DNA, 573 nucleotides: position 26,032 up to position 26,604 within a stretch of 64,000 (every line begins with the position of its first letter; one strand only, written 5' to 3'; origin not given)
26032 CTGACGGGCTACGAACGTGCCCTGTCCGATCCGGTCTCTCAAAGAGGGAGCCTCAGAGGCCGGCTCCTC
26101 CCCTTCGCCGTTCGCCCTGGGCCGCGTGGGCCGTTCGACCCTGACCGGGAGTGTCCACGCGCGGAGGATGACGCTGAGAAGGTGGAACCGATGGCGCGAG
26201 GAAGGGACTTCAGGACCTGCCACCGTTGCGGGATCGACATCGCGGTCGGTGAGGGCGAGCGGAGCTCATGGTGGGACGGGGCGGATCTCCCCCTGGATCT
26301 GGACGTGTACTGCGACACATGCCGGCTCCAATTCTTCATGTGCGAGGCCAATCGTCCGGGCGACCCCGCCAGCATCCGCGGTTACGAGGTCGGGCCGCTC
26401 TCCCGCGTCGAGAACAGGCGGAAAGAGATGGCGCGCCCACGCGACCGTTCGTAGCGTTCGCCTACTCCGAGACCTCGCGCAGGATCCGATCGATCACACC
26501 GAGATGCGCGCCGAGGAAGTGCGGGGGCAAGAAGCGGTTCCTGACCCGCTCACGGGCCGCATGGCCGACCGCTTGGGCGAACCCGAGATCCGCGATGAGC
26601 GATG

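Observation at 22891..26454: Mirror-symmetric DsrE-TusA-[SQR-like]-TusA-DsrE sulfur module bracketed by duplicated leader + Cys4 zinc-ribbon genes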

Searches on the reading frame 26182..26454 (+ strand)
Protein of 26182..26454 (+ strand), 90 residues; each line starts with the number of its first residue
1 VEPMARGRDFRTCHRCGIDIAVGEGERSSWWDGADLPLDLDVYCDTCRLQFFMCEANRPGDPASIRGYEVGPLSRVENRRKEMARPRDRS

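Call 5: search_protein_families(library=pfam, proteins=[window:26182-26454:+], max_evalue=0.01)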
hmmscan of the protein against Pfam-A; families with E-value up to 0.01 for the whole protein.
window:26182-26454:+ (90 aa): 0 families

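Call 8: search_protein_families(library=ncbifam, proteins=[window:26182-26454:+], max_evalue=0.1)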
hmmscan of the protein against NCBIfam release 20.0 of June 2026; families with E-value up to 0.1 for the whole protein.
window:26182-26454:+ (90 aa): 0 families

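Call 9: find_homologous_proteins(query=window:26182-26454:+, max_evalue=0.01)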
Query window:26182-26454:+ (90 aa): 4 proteins with E <= 0.01 among 4 candidates.
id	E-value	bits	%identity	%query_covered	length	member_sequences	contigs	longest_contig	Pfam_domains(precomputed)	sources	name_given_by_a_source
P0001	6.8e-55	201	100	97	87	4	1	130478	-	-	-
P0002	1.1e-50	188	94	97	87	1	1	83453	-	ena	-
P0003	6.3e-44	166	85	97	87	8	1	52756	-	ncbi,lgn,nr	ncbi:MAG TPA: hypothetical protein VMR89_10270 [Actinomycetota bacterium]|nr:hypothetical protein [A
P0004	4.1e-43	163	83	97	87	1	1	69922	-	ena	-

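Call 11: find_encoding_contigs(protein=P0003, flank=10000, max_places=3)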
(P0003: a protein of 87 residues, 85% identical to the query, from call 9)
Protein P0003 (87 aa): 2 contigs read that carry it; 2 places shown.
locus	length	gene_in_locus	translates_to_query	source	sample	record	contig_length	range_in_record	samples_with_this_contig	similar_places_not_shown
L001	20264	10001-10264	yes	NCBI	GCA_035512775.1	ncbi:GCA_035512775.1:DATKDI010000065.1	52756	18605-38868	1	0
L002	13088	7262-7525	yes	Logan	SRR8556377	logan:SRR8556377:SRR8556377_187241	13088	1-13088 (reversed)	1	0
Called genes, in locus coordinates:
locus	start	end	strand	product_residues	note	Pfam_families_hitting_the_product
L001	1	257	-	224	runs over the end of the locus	PF00072:Response_reg, PF08281:Sigma70_r4_2 (weak), PF00196:GerE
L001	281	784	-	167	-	-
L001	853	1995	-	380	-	PF13185:GAF_2, PF01590:GAF, PF13492:GAF_3 (weak), PF07730:HisKA_3, PF02518:HATPase_c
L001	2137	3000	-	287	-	PF01226:Form_Nir_trans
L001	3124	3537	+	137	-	PF00582:Usp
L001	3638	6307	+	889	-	PF13302:Acetyltransf_3 (weak), PF00583:Acetyltransf_1, PF02629:CoA_binding, PF13380:CoA_binding_2, PF13607:Succ_CoA_lig, PF19045:Ligase_CoA_2 (weak), PF13549:ATP-grasp_5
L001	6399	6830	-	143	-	PF00582:Usp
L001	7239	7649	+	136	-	PF13686:DrsE_2 (weak)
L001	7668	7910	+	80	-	PF01206:TusA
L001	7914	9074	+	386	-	PF07992:Pyr_redox_2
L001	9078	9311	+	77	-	PF01206:TusA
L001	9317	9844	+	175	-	PF13686:DrsE_2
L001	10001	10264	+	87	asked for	-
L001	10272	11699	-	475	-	PF21269:TreT_GT1, PF00534:Glycos_transf_1, PF20706:GT4-conflict (weak), PF13692:Glyco_trans_1_4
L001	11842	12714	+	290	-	-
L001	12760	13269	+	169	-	PF12641:Flavodoxin_3 (weak), PF12724:Flavodoxin_5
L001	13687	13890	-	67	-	-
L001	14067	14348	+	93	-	-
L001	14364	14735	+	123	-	-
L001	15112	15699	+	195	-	-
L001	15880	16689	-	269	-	-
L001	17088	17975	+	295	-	PF03976:PPK2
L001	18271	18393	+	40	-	PF13602:ADH_zinc_N_2 (weak)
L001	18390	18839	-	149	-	PF12867:DinB_2, PF11716:MDMPI_N (weak)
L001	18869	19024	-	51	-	-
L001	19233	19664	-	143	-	-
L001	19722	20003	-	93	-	-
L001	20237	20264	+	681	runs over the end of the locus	PF00672:HAMP, PF00990:GGDEF, PF00563:EAL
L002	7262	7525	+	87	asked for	-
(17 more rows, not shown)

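Call 12: find_encoding_contigs(protein=P0002, flank=10000, max_places=3)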
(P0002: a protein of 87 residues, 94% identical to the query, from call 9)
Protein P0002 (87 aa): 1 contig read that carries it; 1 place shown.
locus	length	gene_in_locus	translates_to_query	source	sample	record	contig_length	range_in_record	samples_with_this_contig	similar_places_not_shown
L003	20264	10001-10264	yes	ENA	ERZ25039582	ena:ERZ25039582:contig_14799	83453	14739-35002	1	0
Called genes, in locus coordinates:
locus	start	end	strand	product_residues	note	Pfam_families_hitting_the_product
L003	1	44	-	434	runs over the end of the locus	PF02129:Peptidase_S15, PF00561:Abhydrolase_1, PF12146:Hydrolase_4, PF12697:Abhydrolase_6, PF08840:BAAT_C (weak)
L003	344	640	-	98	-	-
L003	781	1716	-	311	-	PF12679:ABC2_membrane_2, PF01061:ABC2_membrane (weak), PF12698:ABC2_membrane_3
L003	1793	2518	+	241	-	-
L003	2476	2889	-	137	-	PF01226:Form_Nir_trans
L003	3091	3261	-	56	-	PF01226:Form_Nir_trans (weak)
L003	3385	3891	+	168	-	PF00582:Usp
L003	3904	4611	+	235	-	-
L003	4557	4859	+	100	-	PF13380:CoA_binding_2 (weak)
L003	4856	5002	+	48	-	-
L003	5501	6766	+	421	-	PF13549:ATP-grasp_5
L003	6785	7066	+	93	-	-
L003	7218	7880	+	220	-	PF13686:DrsE_2 (weak), PF01206:TusA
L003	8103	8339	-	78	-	-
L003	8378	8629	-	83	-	-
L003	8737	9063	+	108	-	-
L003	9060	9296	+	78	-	PF01206:TusA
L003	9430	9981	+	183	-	PF13686:DrsE_2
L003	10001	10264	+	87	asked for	-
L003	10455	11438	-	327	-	PF21269:TreT_GT1, PF00534:Glycos_transf_1 (weak), PF13692:Glyco_trans_1_4 (weak)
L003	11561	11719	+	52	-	-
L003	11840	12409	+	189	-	-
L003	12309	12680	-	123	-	-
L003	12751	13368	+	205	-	PF12724:Flavodoxin_5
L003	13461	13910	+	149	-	PF10604:Polyketide_cyc2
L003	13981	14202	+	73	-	-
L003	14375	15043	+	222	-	-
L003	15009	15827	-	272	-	-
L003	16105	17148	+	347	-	PF08240:ADH_N, PF16912:Glu_dehyd_C (weak), PF00107:ADH_zinc_N, PF13602:ADH_zinc_N_2 (weak)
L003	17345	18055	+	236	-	-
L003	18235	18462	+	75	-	-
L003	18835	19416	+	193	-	-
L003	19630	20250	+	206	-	PF00144:Beta-lactamase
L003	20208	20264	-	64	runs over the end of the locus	-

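Call 13: find_encoding_contigs(protein=P0004, flank=10000, max_places=3)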
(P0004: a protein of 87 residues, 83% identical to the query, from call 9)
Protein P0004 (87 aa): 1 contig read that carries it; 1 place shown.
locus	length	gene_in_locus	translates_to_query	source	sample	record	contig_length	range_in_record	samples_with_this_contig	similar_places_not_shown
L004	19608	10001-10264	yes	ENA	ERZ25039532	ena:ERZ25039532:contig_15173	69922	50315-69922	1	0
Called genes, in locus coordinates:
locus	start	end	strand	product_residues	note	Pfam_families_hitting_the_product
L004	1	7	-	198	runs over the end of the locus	-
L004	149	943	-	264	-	PF01061:ABC2_membrane (weak), PF12679:ABC2_membrane_2, PF12698:ABC2_membrane_3, PF12730:ABC2_membrane_4 (weak)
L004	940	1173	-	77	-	-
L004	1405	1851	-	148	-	PF00005:ABC_tran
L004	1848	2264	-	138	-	PF01226:Form_Nir_trans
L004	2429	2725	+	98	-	-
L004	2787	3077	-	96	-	PF07731:Cu-oxidase_2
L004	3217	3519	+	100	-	PF00582:Usp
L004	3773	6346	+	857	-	PF13302:Acetyltransf_3 (weak), PF00583:Acetyltransf_1, PF13380:CoA_binding_2, PF13607:Succ_CoA_lig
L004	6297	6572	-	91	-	-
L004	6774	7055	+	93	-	-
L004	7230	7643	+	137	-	PF13686:DrsE_2 (weak)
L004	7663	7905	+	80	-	PF01206:TusA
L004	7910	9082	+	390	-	PF07992:Pyr_redox_2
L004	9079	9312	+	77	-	PF01206:TusA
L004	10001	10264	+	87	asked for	-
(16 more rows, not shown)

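Call 31: predict_structure(alignment_id=A3)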
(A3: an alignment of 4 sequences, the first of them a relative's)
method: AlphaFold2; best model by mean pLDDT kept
length: 87 residues; sequences in the alignment: 4
mean_pLDDT: 50.6   pTM: 0.37
mean pLDDT of the five models: 50.6, 45.4, 45.1, 44.8, 40.7
residues with pLDDT >= 90: 0; 70-90: 1; 50-70: 45; < 50: 41
segments of 3 or more residues with pLDDT < 50: 1-6, 20-35, 52-63, 80-83, 85-87
pLDDT, mean of each block of 10 residues (from residue 1): 43 62 38 50 63 46 54 54 44
secondary structure, 60 per line:
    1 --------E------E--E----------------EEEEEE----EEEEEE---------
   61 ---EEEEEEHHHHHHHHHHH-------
elements in order: E36-41 E46-51 E64-69 H70-80

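Call 34: search_protein_representatives(alignment_id=A3)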
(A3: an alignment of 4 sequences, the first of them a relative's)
Query: 4 sequences, 87 profile positions. Proteins with E-value up to 0.001 (for the whole library): 29; up to 1e-10: 8; up to 1e-30: 1. The best 29 are listed.
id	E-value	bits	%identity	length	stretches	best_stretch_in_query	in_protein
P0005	3.7e-32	126.4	-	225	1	1-69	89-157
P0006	1.1e-25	105.6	-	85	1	1-63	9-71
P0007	1.5e-23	98.8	-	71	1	1-64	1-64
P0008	5.3e-19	84.2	-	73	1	1-65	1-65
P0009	4.8e-14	68.3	-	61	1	17-73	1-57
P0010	7.6e-13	64.5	-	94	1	1-78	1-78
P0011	9.8e-13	64.1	-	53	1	1-54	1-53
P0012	1.2e-12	63.8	-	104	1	1-78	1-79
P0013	6.8e-10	55.0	-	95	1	1-79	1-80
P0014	3.6e-09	52.7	-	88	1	5-60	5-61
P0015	5.6e-09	52.1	-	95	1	1-81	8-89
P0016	1.5e-08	50.7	-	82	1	4-60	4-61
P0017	1.6e-08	50.6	-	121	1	2-63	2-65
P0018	4.8e-08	49.1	-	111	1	2-81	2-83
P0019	1.7e-07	47.3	-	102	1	1-72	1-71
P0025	9.7e-06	41.7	-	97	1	5-82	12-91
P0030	4.1e-04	36.5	-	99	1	5-53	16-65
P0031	4.8e-04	36.3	-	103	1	3-54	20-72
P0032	6.1e-04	35.9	-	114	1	5-61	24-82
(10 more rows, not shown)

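Call 37: find_related_loci(query=A7, collection=genome_contigs, flank=8000)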
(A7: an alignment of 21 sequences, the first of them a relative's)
Query A7 (93 aa) in genome_contigs; peptide patterns used: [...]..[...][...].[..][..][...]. (x = any residue, [..] = any of these).
110 stretches matched a pattern; 98 encode a relative of the query (tblastn E <= 1e-3); the best 80 are kept; 80 distinct loci.
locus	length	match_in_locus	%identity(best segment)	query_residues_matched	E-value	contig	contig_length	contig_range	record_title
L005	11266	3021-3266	91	1-82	1e-50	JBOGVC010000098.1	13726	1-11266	MAG: Actinomycetota bacterium isolate SC-S_metawrap_bin.34 k127_2075819, whole genome shotgun sequence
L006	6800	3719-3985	84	1-89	6e-49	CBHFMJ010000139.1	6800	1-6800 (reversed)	MAG TPA_asm: uncultured bacterium isolate SRR16095330_metabat2_9 genome assembly, contig: ERZ27337130.457, whole genome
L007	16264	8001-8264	75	1-88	1e-45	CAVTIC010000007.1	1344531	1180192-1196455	MAG: uncultured Actinomycetes bacterium isolate MFD06229.bin.1.13 genome assembly, contig: contig_547, whole genome shot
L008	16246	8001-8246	83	1-82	7e-45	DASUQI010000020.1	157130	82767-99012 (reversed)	MAG TPA_asm: Actinomycetota bacterium isolate SMAG_U1677 k141_823798, whole genome shotgun sequence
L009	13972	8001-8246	79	1-82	2e-44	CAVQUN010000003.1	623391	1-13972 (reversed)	MAG: uncultured Actinomycetes bacterium isolate MFD10007.bin.1.78 genome assembly, contig: contig_18040, whole genome sh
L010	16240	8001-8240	81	1-80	3e-44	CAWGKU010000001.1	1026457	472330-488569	MAG: uncultured Actinomycetes bacterium isolate MFD02159.bin.1.20 genome assembly, contig: contig_31693, whole genome sh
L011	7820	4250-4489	80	1-80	2e-43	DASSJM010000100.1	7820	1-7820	MAG TPA_asm: Actinomycetota bacterium isolate SMAG_U1115 k141_1487202, whole genome shotgun sequence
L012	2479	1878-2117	80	1-80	2e-43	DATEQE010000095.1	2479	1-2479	MAG TPA_asm: Actinomycetota bacterium isolate SMAG_U9039 k141_752974, whole genome shotgun sequence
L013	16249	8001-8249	77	1-83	2e-43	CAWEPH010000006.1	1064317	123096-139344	MAG: uncultured Actinomycetes bacterium isolate MFD02242.bin.2.262 genome assembly, contig: contig_2867, whole genome sh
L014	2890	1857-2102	76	1-82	3e-43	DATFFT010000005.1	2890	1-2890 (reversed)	MAG TPA_asm: Actinomycetota bacterium isolate SMAG_U8643 k141_1691051, whole genome shotgun sequence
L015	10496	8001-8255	75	1-85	6e-43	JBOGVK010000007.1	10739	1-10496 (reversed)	MAG: Actinomycetota bacterium isolate TC-S_metawrap_bin.157 k127_3533110, whole genome shotgun sequence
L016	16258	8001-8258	76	1-86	7e-43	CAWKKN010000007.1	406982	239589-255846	MAG: uncultured Actinomycetes bacterium isolate MFD03975.bin.2.20 genome assembly, contig: contig_99463, whole genome sh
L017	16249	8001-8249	77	1-83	1e-42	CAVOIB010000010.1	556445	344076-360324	MAG: uncultured Actinomycetes bacterium isolate MFD10007.bin.1.248 genome assembly, contig: contig_66435, whole genome s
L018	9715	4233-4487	78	1-85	1e-42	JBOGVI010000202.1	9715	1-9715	MAG: Actinomycetota bacterium isolate M3-S_metabat2.bin.172 k127_1682121, whole genome shotgun sequence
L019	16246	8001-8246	77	1-82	2e-42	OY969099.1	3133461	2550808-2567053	MAG: uncultured Actinomycetes bacterium isolate MFD01721.bin.1.13 genome assembly, chromosome: 1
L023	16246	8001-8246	74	1-82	5e-42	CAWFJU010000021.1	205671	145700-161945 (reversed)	MAG: uncultured Actinomycetes bacterium isolate MFD04651.bin.2.123 genome assembly, contig: contig_4896, whole genome sh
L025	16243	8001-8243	75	1-81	7e-42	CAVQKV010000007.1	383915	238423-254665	MAG: uncultured Actinomycetes bacterium isolate MFD00031.bin.2.24 genome assembly, contig: contig_5842, whole genome sho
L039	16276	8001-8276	66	1-92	4e-40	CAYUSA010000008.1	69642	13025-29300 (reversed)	MAG TPA_asm: uncultured Actinomycetes bacterium isolate SRP302447_co1_138 genome assembly, contig: NODE_1251_length_6964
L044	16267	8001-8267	65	1-89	2e-39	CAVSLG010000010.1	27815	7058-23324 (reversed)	MAG: uncultured Actinomycetes bacterium isolate MFD05176.bin.2.78 genome assembly, contig: contig_147720, whole genome s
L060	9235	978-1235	70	1-86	3e-38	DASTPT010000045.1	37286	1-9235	MAG TPA_asm: Actinomycetota bacterium isolate SMAG_U2204 k141_533552, whole genome shotgun sequence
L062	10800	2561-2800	73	1-80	4e-38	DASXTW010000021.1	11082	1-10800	MAG TPA_asm: Actinomycetota bacterium isolate SMAG_U4702 k141_293310, whole genome shotgun sequence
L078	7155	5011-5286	62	1-92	2e-36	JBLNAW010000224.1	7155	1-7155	MAG: Solirubrobacterales bacterium isolate MAG167 PRJNA951521_bin27_renamed_223, whole genome shotgun sequence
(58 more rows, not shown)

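Call 38: search_protein_families(library=pfam, proteins=[L003:6785-7063:+, P0012, P0013, P0015, P0018, P0025, P0030, P0031, P0032, P0001], max_evalue=10)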
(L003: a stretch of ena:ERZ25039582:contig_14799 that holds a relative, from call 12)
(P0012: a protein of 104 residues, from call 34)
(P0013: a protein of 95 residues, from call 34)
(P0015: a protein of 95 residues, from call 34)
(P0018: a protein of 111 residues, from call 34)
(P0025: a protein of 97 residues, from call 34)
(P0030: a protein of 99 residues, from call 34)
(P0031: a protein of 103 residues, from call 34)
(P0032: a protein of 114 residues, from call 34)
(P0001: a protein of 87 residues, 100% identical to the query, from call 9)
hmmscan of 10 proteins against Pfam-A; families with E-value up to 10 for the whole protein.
L003:6785-7063:+ (93 aa): 1 family
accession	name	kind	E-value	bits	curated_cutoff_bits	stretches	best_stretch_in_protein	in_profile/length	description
PF14952.11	zf-tcix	-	0.11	12.6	31.2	1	8-38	11-39/42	Putative treble-clef, zinc-finger, Zn-binding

P0012 (104 aa): 3 families
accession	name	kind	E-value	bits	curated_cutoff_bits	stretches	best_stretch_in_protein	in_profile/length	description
PF20080.4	ALTTAQ_rpt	-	0.16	12.1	26.4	1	90-102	4-16/38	ALTTAQ repeat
PF13248.11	Zn_ribbon_3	-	0.42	10.6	27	1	35-45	12-22/26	zinc-ribbon domain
PF23146.2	Zf_IFT144_1st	-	5.9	7.3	27.5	1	8-16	5-13/25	IFT144, first zinc finger domain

P0013 (95 aa): 3 families
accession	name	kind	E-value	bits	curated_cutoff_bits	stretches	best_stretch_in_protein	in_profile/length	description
PF07533.21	BRK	-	0.031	14.4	23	1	75-88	27-40/44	BRK domain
PF05484.17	LRV_FeS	-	0.2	12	27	1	39-89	8-52/53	LRV protein FeS4 cluster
PF22289.1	DmmA-like_C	-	0.23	11.9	27.4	1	8-18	19-29/44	Dimethylamine monooxygenase subunit DmmA-like, C-terminal domain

P0015 (95 aa): 1 family
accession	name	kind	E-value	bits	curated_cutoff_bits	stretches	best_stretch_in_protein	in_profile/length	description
PF01485.27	IBR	-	0.16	12.5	24.3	1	6-58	10-61/65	IBR domain, a half RING-finger domain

P0018 (111 aa): 3 families
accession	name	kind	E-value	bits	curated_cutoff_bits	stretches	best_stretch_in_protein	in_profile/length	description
PF18547.6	HalOD2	-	0.0085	16.4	27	1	10-25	4-19/52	Halobacterial output domain 2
PF24029.1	DUF7340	-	0.064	13.5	27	1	6-47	4-45/62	Domain of unknown function (DUF7340)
PF10071.14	DUF2310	-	2.5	7.8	25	1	3-47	213-246/255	Zn-ribbon-containing, possibly nucleic-acid-binding protein (DUF2310)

P0025 (97 aa): 3 families
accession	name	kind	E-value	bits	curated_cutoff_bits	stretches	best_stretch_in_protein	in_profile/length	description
PF25208.1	DUF7838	-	0.52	10.7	28.5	1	47-57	34-44/55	Domain of unknown function (DUF7838)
PF01396.24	Zn_ribbon_Top1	-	2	8.7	32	1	17-42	4-28/39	Topoisomerase DNA binding C4 zinc finger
PF10571.15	UPF0547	-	4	8.1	29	1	12-23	12-23/26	Uncharacterised protein family UPF0547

P0030 (99 aa): 5 families
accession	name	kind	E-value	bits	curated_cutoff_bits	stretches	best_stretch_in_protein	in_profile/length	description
PF01485.27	IBR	-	0.0078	16.7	24.3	1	10-59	10-58/65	IBR domain, a half RING-finger domain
PF25745.1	Phage_GP58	-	0.099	12.9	27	1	20-42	10-32/35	Bacteriophage GP58 protein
PF10571.15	UPF0547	-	0.21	12.2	29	1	16-28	12-24/26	Uncharacterised protein family UPF0547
PF06936.16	Selenoprotein_S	-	3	8.1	29.8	1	23-39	165-181/192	Selenoprotein S (SelS)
PF13240.11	Zn_Ribbon_1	-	5.1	7.5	25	1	11-27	6-22/23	zinc-ribbon domain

P0031 (103 aa): 4 families
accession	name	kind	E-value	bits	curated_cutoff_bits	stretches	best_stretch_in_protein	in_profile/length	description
PF17281.7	DUF5346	-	0.14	12.7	27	1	13-67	19-73/102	Family of unknown function (DUF5346)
PF01485.27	IBR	-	0.71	10.4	24.3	2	21-64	15-57/65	IBR domain, a half RING-finger domain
PF23330.1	zf-C2H2_14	-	1.6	8.8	27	1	58-67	4-13/30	CIZ1-like, C2H2-type zinc finger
PF01155.25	HypA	-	2.3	8.7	28.9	1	54-77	68-94/112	Hydrogenase/urease nickel incorporation, metallochaperone, hypA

P0032 (114 aa): 2 families
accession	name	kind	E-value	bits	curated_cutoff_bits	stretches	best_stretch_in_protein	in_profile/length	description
PF06842.17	DUF1242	-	0.21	12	25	1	82-92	11-21/35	Protein of unknown function (DUF1242)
PF24666.1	zf-C2H2_fungi_2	-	1.3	9.4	27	1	60-68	2-10/26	Fungal C2H2 zinc finger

P0001 (87 aa): 0 families

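Call 56: find_homologous_proteins(query=A7, max_evalue=0.001)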
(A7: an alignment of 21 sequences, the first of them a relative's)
Query A7 (21 sequences) (93 aa, profile of the alignment): 478 proteins with E <= 0.001 among 1185 candidates; the best 120 are listed.
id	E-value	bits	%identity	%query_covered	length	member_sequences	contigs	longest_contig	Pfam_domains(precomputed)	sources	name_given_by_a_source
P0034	1.3e-42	162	94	95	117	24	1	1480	-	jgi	jgi:hypothetical protein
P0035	6.3e-42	160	86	95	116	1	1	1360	-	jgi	jgi:hypothetical protein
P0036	1.1e-41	159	86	95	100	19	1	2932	-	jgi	jgi:hypothetical protein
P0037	3.6e-41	157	72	91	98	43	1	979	-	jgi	-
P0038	5.5e-41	157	75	89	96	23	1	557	-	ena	-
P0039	1.1e-40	156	93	95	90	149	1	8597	-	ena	-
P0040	1.3e-40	156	79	87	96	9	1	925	-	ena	-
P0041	1.4e-40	156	79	86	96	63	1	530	-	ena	-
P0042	1.4e-40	156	74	97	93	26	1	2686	-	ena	-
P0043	1.6e-40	155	78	100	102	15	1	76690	-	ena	-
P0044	5.3e-40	154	83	96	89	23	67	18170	-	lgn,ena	-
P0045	6.7e-40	153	79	86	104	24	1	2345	-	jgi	-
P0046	9.4e-40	153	71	92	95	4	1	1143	-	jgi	jgi:hypothetical protein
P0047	1.3e-39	152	68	99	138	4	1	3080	-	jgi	jgi:hypothetical protein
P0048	1.4e-39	152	70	92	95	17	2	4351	-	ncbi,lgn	-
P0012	6.6e-38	147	74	84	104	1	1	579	-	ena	-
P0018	2.4e-37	145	59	98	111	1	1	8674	-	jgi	jgi:hypothetical protein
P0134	4.1e-37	144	67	96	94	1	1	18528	-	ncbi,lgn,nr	ncbi:MAG: hypothetical protein HY658_07125 [Actinobacteria bacterium]|nr:hypothetical protein [Actin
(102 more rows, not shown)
